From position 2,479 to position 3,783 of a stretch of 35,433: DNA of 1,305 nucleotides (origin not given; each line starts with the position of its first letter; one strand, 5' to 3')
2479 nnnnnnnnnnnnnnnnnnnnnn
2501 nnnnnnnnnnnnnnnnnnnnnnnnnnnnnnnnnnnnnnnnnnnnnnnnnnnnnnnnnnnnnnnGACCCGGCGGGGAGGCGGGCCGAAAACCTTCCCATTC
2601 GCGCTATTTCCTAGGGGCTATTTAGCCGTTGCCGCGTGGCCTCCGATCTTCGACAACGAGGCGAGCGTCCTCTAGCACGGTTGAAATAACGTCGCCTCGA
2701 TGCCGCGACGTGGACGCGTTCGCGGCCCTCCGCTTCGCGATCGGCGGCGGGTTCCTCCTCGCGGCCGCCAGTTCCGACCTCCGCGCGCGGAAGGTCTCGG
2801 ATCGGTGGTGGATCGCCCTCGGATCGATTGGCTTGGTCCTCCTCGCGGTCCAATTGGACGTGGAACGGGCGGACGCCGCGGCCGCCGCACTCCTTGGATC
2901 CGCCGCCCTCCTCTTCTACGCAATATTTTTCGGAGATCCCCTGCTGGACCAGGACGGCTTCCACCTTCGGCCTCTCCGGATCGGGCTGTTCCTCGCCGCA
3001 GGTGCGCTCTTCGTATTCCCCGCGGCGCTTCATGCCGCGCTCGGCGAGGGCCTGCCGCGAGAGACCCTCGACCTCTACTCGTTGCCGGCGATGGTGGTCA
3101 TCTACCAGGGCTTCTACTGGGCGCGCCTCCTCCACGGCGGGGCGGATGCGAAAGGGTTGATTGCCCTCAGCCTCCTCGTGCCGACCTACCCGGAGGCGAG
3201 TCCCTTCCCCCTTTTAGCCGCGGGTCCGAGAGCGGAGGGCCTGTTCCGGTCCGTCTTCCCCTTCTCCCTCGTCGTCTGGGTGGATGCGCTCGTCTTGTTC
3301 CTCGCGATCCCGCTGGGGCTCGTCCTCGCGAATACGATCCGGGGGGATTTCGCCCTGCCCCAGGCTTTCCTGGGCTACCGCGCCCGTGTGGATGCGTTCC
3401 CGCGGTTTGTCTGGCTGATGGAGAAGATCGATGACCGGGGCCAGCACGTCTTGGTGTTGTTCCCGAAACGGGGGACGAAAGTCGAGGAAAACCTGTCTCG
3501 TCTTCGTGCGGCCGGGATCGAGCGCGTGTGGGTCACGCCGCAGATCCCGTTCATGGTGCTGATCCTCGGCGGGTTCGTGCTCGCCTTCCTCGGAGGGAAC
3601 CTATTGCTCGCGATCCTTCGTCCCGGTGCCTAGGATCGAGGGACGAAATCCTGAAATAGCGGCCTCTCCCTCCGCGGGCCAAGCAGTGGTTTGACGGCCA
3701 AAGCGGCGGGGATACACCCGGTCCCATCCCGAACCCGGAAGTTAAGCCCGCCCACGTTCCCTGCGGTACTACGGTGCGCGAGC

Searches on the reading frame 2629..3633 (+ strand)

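Call 48: search_protein_families(library=pfam, proteins=[window:2629-3633:+], max_evalue=0.0001)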
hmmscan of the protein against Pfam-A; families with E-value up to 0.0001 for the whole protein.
window:2629-3633:+ (334 aa): 1 family
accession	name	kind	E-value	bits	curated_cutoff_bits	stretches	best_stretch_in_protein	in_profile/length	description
PF06847.16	Arc_PepC_II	-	1e-13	52.1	29.9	1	246-323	6-91/93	Archaeal Peptidase A24 C-terminus Type II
